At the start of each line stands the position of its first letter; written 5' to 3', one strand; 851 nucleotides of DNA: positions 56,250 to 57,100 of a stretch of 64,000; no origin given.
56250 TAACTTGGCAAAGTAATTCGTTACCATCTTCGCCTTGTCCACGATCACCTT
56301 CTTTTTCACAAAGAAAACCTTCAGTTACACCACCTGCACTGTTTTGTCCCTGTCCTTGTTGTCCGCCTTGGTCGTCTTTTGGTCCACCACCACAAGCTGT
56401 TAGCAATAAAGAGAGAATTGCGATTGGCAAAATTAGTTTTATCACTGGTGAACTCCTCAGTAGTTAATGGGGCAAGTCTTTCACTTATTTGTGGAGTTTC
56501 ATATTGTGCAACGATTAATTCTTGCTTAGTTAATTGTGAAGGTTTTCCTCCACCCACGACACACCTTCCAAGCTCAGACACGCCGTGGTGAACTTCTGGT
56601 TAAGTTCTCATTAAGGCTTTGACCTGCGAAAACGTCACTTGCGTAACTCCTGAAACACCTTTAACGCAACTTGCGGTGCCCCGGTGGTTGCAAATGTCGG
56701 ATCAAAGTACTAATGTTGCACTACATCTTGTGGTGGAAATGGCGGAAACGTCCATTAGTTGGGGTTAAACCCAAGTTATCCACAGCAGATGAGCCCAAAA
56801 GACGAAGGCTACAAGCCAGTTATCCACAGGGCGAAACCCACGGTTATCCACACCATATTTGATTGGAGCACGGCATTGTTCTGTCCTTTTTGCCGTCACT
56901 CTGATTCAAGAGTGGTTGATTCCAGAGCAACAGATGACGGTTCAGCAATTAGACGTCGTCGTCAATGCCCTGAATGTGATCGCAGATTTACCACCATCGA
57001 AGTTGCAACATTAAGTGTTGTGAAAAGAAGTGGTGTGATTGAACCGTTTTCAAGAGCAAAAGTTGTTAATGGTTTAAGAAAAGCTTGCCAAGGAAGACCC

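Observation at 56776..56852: Three perfect, co-oriented DnaA boxes in the leader of the nrdR-nrdJ operon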

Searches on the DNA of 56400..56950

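Call 8: search_rna_families(source=window, start=56400, end=56950, threshold=evalue, max_evalue=10)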
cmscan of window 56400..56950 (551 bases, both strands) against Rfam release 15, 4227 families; matches with E-value up to 10: 3.
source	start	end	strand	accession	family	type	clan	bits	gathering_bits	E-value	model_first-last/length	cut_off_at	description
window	56444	56512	+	RF01832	ROSE_2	Cis-reg; thermoregulator;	-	20.8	65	0.069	1-73/73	no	Repression of heat shock gene expression (ROSE) element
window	56878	56928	-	RF02965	CyVA-1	Gene; sRNA;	-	14.7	41.4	2.9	1-77/77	no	CyVA-1 RNA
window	56840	56870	+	RF01727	SAM-SAH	Cis-reg; riboswitch;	-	11.5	40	7.8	1-49/49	no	SAM/SAH riboswitch aptamer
